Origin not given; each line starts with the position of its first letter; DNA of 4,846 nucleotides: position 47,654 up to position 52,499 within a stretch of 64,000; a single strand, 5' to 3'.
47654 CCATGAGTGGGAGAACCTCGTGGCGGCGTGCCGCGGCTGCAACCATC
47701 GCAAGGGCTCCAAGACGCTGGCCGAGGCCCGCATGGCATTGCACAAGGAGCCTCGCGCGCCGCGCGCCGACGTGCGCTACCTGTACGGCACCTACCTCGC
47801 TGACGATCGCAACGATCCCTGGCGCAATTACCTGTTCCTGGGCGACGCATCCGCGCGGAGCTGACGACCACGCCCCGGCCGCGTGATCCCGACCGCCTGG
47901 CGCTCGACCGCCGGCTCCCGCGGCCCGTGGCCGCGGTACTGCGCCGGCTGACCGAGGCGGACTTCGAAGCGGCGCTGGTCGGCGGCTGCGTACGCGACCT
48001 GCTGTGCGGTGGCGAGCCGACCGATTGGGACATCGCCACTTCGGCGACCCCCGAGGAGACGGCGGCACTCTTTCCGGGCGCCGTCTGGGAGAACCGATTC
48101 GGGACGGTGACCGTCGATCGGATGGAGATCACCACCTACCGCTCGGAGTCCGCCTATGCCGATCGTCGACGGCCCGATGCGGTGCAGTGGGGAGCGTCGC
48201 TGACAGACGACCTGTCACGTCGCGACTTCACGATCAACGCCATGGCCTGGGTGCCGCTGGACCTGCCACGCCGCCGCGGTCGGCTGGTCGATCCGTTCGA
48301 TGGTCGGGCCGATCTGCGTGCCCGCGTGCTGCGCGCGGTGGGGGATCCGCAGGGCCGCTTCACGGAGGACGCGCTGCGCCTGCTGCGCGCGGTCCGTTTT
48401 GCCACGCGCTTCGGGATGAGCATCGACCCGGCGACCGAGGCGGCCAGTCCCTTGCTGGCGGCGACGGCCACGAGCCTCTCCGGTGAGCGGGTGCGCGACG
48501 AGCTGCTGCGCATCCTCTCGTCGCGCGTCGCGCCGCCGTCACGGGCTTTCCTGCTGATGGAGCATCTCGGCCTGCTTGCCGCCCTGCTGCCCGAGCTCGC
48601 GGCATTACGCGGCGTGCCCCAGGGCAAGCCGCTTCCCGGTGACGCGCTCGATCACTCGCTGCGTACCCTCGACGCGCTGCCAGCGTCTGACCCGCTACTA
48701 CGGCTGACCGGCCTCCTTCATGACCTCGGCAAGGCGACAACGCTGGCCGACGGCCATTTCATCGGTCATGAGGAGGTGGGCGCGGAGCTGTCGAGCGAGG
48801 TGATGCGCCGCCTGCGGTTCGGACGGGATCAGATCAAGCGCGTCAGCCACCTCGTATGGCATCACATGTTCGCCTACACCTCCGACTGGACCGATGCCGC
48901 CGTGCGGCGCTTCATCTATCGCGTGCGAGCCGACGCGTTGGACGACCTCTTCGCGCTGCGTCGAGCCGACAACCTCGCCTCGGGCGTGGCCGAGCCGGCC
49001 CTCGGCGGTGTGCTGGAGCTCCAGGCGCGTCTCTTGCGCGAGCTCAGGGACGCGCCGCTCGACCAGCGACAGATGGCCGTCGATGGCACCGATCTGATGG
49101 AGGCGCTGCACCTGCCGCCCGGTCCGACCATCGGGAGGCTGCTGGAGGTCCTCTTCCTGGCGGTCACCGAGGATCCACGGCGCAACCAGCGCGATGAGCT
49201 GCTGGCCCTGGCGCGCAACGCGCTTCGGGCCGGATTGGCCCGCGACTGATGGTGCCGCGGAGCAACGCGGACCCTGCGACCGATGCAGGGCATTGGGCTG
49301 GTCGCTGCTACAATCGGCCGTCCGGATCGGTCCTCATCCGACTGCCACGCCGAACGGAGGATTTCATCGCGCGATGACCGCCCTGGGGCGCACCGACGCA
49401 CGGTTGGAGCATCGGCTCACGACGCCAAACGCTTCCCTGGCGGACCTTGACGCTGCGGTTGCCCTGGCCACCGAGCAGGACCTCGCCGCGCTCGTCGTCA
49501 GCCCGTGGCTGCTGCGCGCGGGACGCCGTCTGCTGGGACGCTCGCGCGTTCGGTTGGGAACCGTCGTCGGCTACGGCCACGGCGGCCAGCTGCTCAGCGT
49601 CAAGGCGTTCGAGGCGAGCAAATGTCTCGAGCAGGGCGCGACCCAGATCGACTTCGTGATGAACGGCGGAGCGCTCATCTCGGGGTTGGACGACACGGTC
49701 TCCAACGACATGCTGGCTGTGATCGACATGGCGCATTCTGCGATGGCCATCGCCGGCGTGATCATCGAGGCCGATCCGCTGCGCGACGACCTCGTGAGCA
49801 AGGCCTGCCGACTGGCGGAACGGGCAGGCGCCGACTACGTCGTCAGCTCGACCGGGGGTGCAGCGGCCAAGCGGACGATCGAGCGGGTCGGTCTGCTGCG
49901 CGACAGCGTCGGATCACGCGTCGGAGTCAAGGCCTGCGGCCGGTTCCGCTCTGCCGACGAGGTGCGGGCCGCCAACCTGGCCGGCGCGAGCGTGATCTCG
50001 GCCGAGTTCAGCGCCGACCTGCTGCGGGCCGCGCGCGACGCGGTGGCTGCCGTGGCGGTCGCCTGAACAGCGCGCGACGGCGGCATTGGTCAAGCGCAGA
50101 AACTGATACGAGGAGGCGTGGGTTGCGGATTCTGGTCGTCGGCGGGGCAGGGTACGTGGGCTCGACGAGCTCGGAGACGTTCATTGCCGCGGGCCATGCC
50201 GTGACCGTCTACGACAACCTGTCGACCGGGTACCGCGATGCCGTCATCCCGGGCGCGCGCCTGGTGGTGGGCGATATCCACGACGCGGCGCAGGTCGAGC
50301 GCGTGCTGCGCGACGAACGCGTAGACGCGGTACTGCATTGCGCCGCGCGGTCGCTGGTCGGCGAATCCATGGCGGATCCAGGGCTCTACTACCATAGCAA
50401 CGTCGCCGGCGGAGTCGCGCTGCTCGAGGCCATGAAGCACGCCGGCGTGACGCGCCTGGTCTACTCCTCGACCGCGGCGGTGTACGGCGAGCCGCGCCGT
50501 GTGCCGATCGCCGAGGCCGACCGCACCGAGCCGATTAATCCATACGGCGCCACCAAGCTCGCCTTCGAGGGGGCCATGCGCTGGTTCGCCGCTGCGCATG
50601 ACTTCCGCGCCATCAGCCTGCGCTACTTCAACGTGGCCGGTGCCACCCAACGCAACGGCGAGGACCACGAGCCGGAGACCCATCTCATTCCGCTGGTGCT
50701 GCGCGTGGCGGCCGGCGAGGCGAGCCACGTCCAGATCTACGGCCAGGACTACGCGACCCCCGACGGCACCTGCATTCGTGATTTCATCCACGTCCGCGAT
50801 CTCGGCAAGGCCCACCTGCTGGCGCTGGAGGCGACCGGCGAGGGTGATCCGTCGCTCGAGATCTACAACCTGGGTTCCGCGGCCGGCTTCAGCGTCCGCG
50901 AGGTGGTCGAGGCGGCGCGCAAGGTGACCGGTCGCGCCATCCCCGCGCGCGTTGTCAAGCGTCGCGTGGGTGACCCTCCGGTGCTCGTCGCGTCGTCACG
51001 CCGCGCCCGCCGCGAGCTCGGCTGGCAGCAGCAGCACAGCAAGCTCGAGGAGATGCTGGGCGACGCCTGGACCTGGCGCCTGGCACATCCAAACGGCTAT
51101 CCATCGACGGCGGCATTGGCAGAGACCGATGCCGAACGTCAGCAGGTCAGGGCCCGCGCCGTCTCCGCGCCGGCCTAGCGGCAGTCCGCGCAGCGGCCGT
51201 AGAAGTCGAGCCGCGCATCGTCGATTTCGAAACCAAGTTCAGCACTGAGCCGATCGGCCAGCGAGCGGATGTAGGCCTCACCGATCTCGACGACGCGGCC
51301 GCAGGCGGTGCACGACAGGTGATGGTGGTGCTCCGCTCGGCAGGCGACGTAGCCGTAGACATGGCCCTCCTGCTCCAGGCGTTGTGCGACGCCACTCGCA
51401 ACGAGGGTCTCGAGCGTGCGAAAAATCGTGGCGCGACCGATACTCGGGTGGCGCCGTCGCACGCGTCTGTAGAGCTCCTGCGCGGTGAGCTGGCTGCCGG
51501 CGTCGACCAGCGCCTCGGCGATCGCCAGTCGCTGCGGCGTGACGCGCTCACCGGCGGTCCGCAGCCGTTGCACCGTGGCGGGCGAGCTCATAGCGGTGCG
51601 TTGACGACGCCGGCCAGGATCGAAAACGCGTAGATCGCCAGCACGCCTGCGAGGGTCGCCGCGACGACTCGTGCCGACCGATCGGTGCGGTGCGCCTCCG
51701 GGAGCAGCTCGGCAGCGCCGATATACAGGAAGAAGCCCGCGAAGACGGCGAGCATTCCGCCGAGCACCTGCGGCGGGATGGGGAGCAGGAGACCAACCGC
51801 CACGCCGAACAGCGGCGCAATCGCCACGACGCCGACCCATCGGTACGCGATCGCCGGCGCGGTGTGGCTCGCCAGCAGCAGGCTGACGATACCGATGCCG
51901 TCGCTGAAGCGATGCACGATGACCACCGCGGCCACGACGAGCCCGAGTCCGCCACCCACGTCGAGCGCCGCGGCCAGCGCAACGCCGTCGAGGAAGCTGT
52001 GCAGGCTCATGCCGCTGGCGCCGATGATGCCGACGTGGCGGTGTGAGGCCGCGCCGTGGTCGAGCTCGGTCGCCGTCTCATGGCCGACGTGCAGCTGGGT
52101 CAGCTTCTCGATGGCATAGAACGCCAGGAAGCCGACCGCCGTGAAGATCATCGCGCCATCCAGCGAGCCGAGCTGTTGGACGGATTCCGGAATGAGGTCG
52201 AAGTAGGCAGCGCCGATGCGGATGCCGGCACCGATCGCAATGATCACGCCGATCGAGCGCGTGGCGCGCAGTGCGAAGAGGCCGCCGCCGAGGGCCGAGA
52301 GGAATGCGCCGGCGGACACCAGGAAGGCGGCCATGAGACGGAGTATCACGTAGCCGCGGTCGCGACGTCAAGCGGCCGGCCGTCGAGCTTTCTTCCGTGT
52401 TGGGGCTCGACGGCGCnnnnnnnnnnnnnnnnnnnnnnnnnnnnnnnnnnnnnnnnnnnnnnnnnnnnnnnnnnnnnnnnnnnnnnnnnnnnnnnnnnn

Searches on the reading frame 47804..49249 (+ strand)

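Call 19: search_protein_families(library=pfam, proteins=[window:47804-49249:+], max_evalue=0.001)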
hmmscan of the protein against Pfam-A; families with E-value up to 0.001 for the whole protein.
window:47804-49249:+ (481 aa): 4 families
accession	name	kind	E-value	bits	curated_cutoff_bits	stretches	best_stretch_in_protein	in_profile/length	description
PF01743.26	PolyA_pol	-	9.2e-29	100.8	23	1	58-177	3-126/126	Poly A polymerase head domain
PF12627.12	PolyA_pol_RNAbd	-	8.6e-13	48.3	22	1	204-267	1-62/64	Probable RNA and SrmB- binding site of polymerase A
PF01966.28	HD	-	9.7e-10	39.2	22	1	295-391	23-113/116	HD domain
PF13735.12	tRNA_NucTran2_2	-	3e-08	34.2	27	1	330-469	24-148/149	tRNA nucleotidyltransferase domain 2 putative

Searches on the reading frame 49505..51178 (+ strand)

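Call 19: search_protein_families(library=pfam, proteins=[window:49505-51178:+], max_evalue=0.001)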
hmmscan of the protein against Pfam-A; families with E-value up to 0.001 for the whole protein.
window:49505-51178:+ (557 aa): 7 families
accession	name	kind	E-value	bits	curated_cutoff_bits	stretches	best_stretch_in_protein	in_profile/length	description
PF01370.27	Epimerase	-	2e-59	201.4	20.9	1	209-457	1-240/240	NAD dependent epimerase/dehydratase family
PF16363.11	GDP_Man_Dehyd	-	5.5e-47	161.3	27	1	210-517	1-328/332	GDP-mannose 4,6 dehydratase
PF04321.23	RmlD_sub_bind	-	3.7e-17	62.8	27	1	208-359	2-137/287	RmlD substrate binding domain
PF01073.25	3Beta_HSD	-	2e-13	50.4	22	1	210-344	1-138/280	3-beta hydroxysteroid dehydrogenase/isomerase family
PF02719.21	Polysacc_synt_2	-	1e-09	38.5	20.2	1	252-380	57-174/293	Polysaccharide biosynthesis protein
PF13460.12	NAD_binding_10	-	3.9e-09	37.1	27.2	1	213-333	1-109/184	NAD(P)H-binding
PF05368.20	NmrA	-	1e-08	35.6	27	1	208-324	4-108/298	NmrA-like family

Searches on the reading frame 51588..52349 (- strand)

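Call 19: search_protein_families(library=pfam, proteins=[window:51588-52349:-], max_evalue=0.001)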
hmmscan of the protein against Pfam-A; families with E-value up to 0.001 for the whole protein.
window:51588-52349:- (253 aa): 1 family
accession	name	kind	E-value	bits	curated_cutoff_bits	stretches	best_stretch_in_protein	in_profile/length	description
PF02535.28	Zip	-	1.8e-19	70.6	35.1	2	98-238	169-318/323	ZIP Zinc transporter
